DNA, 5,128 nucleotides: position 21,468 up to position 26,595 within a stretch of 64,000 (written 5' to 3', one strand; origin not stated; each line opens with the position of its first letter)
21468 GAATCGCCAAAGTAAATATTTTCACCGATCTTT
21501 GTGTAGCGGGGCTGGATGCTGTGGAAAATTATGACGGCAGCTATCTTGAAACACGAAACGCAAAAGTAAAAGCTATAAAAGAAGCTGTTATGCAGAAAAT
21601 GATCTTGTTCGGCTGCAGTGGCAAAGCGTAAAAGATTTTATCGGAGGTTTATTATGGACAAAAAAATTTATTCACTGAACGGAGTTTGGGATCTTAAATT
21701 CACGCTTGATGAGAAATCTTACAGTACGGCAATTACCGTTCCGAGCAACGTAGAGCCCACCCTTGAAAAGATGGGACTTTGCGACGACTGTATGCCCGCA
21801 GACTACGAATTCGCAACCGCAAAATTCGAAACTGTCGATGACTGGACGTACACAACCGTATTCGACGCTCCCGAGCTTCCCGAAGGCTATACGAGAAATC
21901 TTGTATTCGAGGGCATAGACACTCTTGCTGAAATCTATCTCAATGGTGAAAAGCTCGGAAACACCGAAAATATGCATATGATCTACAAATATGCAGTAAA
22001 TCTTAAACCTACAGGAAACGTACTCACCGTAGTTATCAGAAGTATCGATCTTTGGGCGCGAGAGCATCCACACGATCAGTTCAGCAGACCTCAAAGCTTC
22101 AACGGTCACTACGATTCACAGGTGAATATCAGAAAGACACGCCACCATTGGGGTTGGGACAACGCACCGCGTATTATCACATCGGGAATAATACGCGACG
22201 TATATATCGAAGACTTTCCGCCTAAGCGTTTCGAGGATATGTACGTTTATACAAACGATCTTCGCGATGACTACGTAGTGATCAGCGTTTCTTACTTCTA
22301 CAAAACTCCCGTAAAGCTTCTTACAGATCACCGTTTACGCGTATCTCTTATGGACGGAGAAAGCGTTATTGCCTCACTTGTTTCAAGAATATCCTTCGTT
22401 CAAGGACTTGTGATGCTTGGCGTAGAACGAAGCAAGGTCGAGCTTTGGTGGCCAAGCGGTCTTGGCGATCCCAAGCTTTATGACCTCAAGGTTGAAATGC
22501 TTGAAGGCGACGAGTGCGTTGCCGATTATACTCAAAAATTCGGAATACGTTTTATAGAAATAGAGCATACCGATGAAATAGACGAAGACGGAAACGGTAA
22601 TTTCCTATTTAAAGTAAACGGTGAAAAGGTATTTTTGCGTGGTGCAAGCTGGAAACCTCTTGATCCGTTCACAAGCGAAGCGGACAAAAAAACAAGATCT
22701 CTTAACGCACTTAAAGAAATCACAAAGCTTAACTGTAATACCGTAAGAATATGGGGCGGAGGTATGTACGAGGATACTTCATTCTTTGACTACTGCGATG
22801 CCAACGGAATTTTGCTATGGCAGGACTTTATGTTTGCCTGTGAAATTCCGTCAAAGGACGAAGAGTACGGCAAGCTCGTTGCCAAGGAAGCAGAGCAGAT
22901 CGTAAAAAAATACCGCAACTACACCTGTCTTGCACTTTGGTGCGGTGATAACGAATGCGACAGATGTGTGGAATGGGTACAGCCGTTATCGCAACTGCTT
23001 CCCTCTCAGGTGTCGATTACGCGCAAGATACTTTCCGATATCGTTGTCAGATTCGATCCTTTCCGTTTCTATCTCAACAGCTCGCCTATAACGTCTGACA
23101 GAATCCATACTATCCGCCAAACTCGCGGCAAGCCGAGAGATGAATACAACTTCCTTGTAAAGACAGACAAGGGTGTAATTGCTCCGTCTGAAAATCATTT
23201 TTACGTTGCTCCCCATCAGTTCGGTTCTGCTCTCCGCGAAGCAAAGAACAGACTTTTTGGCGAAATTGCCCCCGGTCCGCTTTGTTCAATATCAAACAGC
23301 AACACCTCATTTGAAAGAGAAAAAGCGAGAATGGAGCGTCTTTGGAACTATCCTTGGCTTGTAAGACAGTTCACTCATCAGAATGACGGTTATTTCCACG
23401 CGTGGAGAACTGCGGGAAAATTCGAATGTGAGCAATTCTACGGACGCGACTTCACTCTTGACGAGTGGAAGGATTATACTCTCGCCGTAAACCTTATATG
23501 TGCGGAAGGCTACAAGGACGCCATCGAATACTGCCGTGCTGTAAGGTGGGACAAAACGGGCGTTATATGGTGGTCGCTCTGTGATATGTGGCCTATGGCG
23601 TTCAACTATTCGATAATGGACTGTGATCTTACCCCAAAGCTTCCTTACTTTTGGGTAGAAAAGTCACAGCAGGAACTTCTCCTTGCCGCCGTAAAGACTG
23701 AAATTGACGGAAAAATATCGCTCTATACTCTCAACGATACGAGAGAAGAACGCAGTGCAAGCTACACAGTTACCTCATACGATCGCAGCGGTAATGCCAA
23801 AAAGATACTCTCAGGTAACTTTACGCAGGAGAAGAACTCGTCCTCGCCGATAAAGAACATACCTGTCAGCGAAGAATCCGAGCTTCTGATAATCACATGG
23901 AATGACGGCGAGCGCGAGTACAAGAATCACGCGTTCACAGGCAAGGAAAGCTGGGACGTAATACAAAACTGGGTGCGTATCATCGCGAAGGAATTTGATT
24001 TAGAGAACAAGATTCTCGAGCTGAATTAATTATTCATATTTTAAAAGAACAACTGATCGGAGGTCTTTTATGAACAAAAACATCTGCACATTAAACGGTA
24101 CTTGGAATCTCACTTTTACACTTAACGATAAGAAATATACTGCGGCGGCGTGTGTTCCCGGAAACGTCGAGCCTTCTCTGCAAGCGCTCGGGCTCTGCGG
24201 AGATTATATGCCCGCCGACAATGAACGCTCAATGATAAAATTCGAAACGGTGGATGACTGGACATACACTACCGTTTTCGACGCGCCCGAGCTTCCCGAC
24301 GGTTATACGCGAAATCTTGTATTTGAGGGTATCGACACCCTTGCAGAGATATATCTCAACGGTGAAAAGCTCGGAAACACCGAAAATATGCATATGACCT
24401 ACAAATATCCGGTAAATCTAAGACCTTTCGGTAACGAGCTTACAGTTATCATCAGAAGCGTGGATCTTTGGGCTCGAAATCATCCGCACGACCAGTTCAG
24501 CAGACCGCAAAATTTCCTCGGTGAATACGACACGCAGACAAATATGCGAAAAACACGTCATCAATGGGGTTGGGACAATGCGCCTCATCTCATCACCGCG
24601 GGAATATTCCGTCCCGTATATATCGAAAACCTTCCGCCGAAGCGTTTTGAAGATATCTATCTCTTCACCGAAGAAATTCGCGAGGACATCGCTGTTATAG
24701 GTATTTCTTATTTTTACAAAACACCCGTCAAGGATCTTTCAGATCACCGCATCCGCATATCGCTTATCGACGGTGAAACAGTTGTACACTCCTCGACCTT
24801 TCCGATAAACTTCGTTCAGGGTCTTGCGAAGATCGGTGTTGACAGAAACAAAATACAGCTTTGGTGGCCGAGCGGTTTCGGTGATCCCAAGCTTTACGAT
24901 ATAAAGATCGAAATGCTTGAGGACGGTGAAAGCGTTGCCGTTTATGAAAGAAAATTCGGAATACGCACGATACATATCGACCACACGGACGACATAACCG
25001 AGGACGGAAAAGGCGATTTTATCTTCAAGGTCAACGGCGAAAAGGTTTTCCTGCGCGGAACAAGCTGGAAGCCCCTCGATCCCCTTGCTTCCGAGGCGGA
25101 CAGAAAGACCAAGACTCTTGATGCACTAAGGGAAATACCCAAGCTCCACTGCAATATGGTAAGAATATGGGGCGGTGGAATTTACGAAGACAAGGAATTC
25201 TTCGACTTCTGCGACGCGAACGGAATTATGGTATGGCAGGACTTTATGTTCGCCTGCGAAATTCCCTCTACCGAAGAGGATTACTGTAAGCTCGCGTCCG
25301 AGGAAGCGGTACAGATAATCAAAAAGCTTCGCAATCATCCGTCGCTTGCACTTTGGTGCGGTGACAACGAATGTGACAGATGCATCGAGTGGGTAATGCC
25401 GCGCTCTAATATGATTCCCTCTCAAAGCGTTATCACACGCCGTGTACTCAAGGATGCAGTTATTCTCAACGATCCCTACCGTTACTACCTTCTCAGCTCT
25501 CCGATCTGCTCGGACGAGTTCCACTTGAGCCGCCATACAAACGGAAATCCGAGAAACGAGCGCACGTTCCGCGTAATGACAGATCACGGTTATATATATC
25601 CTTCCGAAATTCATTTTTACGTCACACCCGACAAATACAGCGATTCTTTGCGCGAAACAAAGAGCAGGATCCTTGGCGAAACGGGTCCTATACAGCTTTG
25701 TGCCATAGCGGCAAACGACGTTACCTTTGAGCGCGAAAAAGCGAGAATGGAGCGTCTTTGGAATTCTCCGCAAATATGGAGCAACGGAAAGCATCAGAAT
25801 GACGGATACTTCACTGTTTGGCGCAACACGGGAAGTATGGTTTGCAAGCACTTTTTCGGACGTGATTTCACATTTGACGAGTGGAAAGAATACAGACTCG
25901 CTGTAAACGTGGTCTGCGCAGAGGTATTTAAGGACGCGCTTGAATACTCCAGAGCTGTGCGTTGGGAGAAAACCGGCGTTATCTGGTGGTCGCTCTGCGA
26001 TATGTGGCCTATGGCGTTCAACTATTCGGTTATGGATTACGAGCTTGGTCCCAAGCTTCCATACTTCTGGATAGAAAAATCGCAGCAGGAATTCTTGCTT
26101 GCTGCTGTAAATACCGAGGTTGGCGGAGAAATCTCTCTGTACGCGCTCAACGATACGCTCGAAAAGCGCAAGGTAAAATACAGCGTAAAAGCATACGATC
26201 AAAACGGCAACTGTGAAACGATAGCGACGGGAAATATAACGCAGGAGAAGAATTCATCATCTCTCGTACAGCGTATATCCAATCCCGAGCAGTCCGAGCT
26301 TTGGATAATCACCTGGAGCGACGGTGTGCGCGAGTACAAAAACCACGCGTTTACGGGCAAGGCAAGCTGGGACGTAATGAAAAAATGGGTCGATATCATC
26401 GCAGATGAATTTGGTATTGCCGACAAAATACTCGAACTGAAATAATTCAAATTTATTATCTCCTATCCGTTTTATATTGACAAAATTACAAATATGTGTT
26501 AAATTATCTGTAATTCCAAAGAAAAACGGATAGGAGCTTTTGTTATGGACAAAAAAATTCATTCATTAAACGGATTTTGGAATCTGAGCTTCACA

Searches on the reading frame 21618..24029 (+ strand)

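Call 16: search_protein_families(library=pfam, proteins=[window:21618-24029:+], max_evalue=0.001)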
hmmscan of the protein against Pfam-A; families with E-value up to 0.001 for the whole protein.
window:21618-24029:+ (803 aa): 2 families
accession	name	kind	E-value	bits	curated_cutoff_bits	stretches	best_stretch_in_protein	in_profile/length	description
PF22666.2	Glyco_hydro_2_N2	-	1.4e-29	103.7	27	1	24-193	1-167/167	Glycosyl hydrolase 2 galactose-binding domain-like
PF00703.27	Glyco_hydro_2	-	2.8e-09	38.1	23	1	268-311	69-109/109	Glycosyl hydrolases family 2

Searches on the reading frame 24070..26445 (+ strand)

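Call 16: search_protein_families(library=pfam, proteins=[window:24070-26445:+], max_evalue=0.001)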
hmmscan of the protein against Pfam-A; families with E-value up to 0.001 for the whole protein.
window:24070-26445:+ (791 aa): 2 families
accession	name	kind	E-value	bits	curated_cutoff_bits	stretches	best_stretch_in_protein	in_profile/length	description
PF22666.2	Glyco_hydro_2_N2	-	8.5e-30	104.4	27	1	12-181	1-167/167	Glycosyl hydrolase 2 galactose-binding domain-like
PF00703.27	Glyco_hydro_2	-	1.4e-09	39.1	23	1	235-299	47-109/109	Glycosyl hydrolases family 2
